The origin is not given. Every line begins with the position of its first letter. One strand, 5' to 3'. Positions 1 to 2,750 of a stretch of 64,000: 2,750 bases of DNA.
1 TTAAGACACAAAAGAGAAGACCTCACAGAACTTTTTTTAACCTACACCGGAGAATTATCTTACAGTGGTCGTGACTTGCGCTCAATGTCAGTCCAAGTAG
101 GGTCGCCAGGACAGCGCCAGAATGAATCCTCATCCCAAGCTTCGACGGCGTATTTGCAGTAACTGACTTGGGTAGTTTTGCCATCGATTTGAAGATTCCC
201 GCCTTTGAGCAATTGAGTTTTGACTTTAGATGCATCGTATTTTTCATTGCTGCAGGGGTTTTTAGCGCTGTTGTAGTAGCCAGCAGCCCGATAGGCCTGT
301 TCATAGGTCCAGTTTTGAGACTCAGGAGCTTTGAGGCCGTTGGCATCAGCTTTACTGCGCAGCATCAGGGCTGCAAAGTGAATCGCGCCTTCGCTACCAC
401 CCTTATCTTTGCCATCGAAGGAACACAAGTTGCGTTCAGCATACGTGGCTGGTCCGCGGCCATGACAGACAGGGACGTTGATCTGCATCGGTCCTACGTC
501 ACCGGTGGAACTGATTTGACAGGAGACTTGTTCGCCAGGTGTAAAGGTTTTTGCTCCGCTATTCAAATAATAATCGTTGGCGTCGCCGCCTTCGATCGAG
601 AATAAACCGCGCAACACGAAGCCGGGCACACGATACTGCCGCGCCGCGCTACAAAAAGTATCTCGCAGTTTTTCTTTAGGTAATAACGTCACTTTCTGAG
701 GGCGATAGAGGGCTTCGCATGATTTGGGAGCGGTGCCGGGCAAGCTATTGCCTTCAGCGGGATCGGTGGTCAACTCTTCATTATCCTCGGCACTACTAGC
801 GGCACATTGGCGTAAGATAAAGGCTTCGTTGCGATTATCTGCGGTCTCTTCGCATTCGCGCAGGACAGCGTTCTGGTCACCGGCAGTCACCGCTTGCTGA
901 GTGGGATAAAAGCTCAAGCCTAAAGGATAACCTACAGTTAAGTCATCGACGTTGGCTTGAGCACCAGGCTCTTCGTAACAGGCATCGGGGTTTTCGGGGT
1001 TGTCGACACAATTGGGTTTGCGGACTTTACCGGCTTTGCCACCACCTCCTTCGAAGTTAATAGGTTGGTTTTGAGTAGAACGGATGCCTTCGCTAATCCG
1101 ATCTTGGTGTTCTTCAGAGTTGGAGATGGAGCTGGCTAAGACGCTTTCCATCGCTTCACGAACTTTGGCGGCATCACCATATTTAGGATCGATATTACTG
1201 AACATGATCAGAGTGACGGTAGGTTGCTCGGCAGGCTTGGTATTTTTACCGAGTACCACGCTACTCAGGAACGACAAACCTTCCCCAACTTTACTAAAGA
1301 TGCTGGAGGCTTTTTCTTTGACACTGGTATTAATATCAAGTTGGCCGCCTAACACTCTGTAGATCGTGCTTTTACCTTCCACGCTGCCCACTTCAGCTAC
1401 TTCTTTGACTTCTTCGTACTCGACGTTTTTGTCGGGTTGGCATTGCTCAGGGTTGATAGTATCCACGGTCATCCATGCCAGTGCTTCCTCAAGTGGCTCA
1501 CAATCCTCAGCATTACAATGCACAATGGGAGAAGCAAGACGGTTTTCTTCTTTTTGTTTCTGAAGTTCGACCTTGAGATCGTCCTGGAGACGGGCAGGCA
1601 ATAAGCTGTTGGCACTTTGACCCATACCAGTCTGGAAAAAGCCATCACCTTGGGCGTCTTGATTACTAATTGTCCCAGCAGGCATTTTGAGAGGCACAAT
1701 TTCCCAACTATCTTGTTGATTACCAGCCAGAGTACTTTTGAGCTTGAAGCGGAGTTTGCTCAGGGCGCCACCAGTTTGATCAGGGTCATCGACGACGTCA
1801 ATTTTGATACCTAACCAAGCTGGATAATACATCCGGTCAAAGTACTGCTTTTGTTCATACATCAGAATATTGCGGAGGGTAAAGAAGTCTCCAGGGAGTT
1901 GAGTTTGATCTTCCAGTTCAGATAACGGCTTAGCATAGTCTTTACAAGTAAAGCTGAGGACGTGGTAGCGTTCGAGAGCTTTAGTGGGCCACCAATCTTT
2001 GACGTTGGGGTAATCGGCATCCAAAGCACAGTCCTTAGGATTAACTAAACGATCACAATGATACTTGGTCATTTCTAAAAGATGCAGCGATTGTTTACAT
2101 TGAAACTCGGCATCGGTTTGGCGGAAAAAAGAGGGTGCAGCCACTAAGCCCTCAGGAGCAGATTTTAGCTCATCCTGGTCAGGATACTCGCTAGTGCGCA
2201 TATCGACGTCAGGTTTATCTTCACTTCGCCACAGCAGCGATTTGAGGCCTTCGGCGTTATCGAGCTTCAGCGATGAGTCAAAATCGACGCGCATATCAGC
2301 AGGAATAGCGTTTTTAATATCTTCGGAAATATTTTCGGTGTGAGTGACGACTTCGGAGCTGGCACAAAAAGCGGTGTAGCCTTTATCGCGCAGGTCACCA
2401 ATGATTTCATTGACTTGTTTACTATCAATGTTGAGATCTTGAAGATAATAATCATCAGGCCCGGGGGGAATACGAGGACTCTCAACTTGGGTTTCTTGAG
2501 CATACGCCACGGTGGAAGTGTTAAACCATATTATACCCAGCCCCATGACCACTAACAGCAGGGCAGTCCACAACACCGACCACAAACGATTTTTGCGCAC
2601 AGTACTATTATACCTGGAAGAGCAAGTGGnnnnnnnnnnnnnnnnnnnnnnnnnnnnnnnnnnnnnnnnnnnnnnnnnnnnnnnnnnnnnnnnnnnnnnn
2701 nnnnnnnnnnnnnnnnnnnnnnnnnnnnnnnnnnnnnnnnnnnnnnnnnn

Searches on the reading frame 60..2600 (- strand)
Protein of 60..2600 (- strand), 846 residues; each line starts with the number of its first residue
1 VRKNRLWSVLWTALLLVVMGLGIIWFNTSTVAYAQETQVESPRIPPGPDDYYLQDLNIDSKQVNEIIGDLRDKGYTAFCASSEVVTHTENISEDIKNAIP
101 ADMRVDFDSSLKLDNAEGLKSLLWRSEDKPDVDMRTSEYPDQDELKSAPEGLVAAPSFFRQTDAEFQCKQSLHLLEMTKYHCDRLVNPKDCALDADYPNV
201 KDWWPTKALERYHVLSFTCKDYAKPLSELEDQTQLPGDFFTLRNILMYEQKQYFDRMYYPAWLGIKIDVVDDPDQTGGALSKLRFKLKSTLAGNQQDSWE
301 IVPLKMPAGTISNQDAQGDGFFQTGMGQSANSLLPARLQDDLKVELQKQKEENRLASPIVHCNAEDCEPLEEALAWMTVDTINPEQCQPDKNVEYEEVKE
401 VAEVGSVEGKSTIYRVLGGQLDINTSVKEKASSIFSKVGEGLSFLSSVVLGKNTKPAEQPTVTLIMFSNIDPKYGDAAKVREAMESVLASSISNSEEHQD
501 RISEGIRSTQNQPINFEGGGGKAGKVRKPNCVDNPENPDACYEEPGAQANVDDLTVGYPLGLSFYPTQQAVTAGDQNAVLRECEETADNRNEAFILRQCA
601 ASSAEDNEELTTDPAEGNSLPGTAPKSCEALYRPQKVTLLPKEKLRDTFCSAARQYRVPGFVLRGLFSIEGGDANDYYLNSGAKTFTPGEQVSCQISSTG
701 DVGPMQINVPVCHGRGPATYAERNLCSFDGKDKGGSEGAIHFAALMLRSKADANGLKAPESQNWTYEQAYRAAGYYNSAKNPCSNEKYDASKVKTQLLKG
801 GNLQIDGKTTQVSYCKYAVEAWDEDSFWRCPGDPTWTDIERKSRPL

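Call 3: search_protein_families(library=pfam, proteins=[window:60-2600:-], max_evalue=1)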
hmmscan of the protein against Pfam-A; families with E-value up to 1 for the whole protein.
window:60-2600:- (846 aa): 0 families
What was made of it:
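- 60..2600 (-): 846-aa secreted protein directly downstream of the array. Its C-terminal 220 aa (window 63-722) has a lytic transglycosylase fold, giving it a VirB1-like role. No Pfam hit (call 3).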

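Call 4: search_protein_families(library=ncbifam, proteins=[window:60-2600:-], max_evalue=1)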
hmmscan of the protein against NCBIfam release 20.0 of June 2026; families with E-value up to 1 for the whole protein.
window:60-2600:- (846 aa): 0 families

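Call 23: search_solved_structures(query=window:60-2600:-, max_evalue=1, show_alignments=2)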
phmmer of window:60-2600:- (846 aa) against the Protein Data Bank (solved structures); distinct sequences matched with E-value up to 1: 1.
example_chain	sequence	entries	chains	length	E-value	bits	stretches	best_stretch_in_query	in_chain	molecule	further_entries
8ydm_N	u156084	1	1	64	0.28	12.5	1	9-39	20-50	hypothetical protein chain N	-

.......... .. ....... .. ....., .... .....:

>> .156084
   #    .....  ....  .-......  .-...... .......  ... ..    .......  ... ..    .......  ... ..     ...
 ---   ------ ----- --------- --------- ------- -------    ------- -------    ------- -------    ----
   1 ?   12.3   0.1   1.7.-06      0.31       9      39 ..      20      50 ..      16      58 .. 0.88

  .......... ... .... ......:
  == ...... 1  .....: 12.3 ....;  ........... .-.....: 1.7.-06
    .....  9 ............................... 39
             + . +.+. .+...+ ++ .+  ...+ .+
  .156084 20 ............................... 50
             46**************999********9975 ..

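Call 42: find_homologous_proteins(query=window:60-2600:-, max_evalue=0.001)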
Query window:60-2600:- (846 aa): 1 proteins with E <= 0.001 among 8000 candidates.
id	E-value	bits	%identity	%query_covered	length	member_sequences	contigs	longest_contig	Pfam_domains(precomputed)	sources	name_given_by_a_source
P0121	0.0e+0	1968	100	100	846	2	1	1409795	-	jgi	-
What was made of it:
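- Tried and rejected: The 846-aa protein had only itself in the word-indexed database (call 42).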

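Call 72: find_encoding_contigs(protein=P0121, flank=10000, max_places=3)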
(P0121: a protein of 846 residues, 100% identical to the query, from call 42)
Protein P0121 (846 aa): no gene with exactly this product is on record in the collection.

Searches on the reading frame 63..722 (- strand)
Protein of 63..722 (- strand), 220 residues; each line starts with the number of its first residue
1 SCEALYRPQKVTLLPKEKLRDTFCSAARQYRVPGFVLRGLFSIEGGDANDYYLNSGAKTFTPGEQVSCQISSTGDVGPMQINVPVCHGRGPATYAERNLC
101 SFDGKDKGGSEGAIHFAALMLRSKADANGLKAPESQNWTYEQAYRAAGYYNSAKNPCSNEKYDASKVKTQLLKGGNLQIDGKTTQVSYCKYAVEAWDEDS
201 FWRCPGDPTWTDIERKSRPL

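Call 47: search_solved_structures(query=window:63-722:-, max_evalue=10, show_alignments=3)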
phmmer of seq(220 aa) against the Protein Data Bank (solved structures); distinct sequences matched with E-value up to 10: 1.
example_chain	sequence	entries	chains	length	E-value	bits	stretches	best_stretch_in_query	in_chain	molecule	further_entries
8tne_A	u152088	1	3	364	0.75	12.9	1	86-139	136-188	Pectinesterase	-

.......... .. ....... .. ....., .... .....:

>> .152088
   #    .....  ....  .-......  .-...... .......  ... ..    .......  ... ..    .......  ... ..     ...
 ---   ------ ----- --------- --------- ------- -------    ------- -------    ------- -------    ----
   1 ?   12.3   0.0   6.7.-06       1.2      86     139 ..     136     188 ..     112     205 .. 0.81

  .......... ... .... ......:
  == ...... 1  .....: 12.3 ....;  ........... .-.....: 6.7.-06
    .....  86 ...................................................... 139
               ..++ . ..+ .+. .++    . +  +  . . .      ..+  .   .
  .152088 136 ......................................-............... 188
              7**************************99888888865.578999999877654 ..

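Call 61: search_protein_representatives(protein=window:63-722:-)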
Query: 220 residues. Proteins with E-value up to 0.001 (for the whole library): 12; up to 1e-10: 6; up to 1e-30: 4. The best 12 are listed.
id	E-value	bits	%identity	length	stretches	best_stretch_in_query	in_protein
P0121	6.6e-149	510.3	100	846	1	1-220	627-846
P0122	1.0e-32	130.3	50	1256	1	11-209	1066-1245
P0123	1.7e-31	126.3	47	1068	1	11-209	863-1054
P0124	7.2e-31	124.2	43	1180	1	5-213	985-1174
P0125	4.5e-27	111.8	44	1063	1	10-212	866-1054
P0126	1.7e-22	96.8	34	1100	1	8-212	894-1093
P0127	1.0e-08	51.8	24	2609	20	137-209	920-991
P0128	7.7e-07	45.6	30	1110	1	2-199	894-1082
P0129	8.4e-06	42.2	30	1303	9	32-101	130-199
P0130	7.2e-05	39.2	46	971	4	129-152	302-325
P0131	1.8e-04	37.9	44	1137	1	12-96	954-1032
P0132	3.7e-04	36.9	30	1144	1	16-211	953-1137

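Call 64: search_solved_structures(query=A6, max_evalue=10, show_alignments=3)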
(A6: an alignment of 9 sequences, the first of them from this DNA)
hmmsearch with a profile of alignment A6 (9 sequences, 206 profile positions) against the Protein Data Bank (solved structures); distinct sequences matched with E-value up to 10: 3.
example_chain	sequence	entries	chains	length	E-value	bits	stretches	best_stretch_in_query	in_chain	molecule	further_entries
5hwq_A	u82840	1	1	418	0.56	13.1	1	78-124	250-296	Hydroxymethylglutaryl-CoA synthase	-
5hwp_A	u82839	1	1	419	0.56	13.1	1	78-124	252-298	Hydroxymethylglutaryl-CoA synthase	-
5hwo_A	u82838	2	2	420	0.57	13.1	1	78-124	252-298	Hydroxymethylglutaryl-CoA synthase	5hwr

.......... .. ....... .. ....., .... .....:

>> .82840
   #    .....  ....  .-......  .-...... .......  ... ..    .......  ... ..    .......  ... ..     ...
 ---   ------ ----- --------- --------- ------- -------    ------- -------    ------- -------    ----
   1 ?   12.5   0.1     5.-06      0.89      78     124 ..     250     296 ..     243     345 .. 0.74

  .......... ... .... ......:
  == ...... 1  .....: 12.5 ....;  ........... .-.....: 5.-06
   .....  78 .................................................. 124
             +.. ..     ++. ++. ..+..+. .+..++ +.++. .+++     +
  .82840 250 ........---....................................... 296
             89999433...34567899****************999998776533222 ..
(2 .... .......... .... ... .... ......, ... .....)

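Call 66: search_protein_families(library=pfam, alignment_id=A6, max_evalue=1)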
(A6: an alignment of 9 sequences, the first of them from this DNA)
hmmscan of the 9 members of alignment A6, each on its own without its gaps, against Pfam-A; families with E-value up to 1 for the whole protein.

A. member 1, seq(220 aa): 1 family
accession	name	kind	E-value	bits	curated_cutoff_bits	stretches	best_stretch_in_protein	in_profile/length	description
PF16168.11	AIDA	-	0.25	11.8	27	0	39-57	7-25/63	Adhesin of bacterial autotransporter system, probable stalk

B. families by the number of members that match (of 9 scanned): 4 families
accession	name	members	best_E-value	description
PF05225.22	HTH_psq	1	0.0077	helix-turn-helix, Psq domain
PF01464.25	SLT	1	0.21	Transglycosylase SLT domain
PF16168.11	AIDA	1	0.25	Adhesin of bacterial autotransporter system, probable stalk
PF10018.14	Med4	1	0.28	Vitamin-D-receptor interacting Mediator subunit 4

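Call 74: predict_structure(alignment_id=A6)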
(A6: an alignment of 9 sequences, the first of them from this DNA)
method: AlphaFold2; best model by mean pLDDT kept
length: 220 residues; sequences in the alignment: 9
mean_pLDDT: 80.3   pTM: 0.83
mean pLDDT of the five models: 80.3, 79.9, 78.9, 77.9, 76.4
residues with pLDDT >= 90: 69; 70-90: 100; 50-70: 41; < 50: 10
segments of 3 or more residues with pLDDT < 50: 55-57, 218-220
pLDDT, mean of each block of 10 residues (from residue 1): 83 92 96 95 88 64 86 87 71 69 75 91 85 86 86 62 51 70 80 90 93 64
secondary structure, 60 per line:
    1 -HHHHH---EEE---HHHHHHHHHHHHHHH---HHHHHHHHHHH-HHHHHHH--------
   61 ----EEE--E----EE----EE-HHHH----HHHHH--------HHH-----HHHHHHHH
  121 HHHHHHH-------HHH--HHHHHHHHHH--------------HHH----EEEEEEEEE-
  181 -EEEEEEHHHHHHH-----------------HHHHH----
elements in order: H2-6 E10-12 H16-30 H34-44 H46-52 E65-67 H84-87 H92-96 H113-127 H140-149 E171-179 E182-187 H188-194 H212-216
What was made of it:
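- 60..2600 (-): The AF2 model has pLDDT 80 and pTM 0.83 (call 74).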
